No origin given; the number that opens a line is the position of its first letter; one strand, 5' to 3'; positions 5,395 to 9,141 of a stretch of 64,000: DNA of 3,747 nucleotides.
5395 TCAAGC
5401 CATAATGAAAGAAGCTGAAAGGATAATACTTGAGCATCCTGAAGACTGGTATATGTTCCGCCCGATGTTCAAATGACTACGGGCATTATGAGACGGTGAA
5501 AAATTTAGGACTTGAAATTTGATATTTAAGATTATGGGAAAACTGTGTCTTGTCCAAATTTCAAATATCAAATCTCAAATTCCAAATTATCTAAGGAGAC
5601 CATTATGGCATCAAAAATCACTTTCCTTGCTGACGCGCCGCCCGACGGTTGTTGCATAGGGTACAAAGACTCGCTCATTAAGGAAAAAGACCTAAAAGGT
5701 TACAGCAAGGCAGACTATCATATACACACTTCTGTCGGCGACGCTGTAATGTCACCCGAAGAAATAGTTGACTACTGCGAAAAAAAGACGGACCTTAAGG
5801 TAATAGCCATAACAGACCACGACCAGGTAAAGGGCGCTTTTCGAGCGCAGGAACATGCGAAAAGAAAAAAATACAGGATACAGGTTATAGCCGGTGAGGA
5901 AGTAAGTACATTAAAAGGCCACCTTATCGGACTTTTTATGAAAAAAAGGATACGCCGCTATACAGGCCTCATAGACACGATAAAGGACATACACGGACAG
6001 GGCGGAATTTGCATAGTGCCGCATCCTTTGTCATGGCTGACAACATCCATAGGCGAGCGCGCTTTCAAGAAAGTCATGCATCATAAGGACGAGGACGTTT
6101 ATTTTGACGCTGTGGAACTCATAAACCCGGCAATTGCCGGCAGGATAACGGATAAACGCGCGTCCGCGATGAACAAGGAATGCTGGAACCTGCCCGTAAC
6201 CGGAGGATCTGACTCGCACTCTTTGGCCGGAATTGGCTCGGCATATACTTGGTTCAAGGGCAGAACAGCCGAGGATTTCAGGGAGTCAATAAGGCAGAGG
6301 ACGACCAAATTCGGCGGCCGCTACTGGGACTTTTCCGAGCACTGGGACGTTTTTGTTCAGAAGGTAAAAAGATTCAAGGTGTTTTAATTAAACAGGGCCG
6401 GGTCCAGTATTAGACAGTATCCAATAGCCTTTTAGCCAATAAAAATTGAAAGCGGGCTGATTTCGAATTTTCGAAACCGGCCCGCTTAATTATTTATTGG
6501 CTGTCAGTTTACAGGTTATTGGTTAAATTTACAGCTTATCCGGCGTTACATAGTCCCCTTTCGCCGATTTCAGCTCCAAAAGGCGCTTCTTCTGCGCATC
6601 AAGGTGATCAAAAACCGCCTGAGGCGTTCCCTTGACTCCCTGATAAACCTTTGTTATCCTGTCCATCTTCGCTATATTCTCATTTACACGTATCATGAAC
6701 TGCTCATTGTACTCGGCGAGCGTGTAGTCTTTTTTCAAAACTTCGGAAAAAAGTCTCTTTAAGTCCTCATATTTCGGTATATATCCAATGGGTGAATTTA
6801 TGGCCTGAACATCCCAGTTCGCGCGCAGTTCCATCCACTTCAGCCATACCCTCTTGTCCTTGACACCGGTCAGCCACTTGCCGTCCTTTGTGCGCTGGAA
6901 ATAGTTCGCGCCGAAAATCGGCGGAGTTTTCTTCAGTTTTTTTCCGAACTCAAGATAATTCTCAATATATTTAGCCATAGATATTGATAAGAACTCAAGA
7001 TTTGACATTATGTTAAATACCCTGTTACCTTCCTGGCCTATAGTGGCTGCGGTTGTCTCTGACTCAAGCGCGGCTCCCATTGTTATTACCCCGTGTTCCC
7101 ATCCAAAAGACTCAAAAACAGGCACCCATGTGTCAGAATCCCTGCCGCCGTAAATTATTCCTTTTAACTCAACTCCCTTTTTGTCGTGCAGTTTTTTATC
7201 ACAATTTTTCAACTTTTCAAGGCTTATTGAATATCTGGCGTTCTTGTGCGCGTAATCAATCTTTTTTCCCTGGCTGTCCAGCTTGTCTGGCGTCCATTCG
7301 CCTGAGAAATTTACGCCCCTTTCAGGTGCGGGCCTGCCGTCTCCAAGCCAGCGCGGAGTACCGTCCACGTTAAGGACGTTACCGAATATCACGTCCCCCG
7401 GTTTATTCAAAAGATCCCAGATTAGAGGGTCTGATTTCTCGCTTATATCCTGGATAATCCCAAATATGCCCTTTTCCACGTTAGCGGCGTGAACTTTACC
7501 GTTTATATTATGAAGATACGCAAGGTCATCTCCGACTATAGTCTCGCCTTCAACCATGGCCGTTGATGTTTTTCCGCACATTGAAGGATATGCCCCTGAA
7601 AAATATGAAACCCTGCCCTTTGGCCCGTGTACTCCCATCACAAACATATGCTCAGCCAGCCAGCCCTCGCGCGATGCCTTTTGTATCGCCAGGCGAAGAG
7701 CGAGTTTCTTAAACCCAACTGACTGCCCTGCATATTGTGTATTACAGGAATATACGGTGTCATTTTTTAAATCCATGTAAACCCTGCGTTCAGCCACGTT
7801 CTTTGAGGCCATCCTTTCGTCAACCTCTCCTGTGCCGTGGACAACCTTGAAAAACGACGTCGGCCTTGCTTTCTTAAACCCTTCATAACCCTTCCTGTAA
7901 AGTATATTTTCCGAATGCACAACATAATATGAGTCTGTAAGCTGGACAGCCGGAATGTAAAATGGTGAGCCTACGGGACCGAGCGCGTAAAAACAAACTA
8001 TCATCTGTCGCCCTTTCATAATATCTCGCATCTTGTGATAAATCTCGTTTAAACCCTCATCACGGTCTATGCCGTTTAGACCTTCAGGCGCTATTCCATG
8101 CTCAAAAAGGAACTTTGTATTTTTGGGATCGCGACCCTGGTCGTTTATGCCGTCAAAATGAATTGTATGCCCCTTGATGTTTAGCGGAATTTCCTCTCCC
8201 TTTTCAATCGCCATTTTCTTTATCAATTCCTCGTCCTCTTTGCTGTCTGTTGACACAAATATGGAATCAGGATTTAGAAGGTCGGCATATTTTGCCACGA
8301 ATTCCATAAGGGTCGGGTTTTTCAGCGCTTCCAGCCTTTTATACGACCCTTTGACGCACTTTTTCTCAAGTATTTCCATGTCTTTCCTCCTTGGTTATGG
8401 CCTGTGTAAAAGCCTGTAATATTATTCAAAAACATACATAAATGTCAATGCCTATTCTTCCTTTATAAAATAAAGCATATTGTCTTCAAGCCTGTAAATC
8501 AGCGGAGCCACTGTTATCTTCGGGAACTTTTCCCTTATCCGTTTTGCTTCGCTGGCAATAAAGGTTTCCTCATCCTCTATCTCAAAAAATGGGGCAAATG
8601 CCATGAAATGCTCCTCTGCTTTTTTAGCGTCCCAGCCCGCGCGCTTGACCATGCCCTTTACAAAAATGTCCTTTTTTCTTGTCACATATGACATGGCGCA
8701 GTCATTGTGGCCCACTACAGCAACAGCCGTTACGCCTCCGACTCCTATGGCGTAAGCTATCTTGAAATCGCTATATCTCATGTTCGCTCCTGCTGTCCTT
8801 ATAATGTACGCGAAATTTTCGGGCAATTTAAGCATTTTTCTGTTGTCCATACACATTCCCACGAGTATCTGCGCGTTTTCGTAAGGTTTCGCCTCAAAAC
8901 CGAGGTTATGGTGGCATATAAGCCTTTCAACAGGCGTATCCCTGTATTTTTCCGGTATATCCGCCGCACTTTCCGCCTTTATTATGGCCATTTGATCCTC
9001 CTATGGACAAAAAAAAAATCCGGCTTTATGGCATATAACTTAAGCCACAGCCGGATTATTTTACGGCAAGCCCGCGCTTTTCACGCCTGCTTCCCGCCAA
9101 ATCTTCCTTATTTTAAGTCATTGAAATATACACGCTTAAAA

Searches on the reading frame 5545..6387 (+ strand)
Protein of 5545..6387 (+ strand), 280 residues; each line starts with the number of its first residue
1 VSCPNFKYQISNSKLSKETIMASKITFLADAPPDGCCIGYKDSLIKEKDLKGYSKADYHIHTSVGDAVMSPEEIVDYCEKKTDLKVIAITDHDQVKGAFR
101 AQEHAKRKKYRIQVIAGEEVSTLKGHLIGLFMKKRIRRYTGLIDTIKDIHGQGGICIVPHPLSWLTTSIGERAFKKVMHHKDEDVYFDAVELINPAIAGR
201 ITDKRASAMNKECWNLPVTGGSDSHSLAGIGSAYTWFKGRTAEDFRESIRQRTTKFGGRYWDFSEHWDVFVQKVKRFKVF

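Call 11: search_protein_families(library=pfam, proteins=[window:5545-6387:+])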
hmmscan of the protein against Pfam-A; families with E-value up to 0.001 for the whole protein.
window:5545-6387:+ (280 aa): 2 families
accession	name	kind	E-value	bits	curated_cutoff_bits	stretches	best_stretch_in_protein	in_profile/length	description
PF13263.12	PHP_C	-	4.5e-12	45.8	21.3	1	214-254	14-56/56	PHP-associated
PF02811.25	PHP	-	1.7e-08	35.4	26.4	1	57-123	1-66/164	PHP domain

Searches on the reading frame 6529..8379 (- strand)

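Call 11: search_protein_families(library=pfam, proteins=[window:6529-8379:-])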
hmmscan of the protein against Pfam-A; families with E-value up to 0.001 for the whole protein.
window:6529-8379:- (616 aa): 3 families
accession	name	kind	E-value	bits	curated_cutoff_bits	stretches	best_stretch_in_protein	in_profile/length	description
PF00821.23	PEPCK_GTP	-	2e-103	346.4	23.8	1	240-599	1-357/357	Phosphoenolpyruvate carboxykinase C-terminal P-loop domain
PF17297.7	PEPCK_N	-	6.1e-55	186.6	23.8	1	26-235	1-217/218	Phosphoenolpyruvate carboxykinase N-terminal domain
PF01293.25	PEPCK_ATP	-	9.2e-07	28.4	26.5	1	102-335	63-282/465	Phosphoenolpyruvate carboxykinase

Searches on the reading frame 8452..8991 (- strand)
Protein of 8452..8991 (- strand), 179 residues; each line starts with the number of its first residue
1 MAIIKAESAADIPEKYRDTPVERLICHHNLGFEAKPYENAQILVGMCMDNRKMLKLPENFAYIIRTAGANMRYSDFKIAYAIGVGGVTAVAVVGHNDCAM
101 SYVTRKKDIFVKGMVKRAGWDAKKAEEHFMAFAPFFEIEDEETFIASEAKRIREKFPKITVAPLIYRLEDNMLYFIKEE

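Call 11: search_protein_families(library=pfam, proteins=[window:8452-8991:-])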
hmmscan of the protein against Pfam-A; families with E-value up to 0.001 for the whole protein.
window:8452-8991:- (179 aa): 1 family
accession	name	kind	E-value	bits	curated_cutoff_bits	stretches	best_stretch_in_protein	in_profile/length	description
PF00484.24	Pro_CA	-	0.00014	22.6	25.7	1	61-159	24-127/156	Carbonic anhydrase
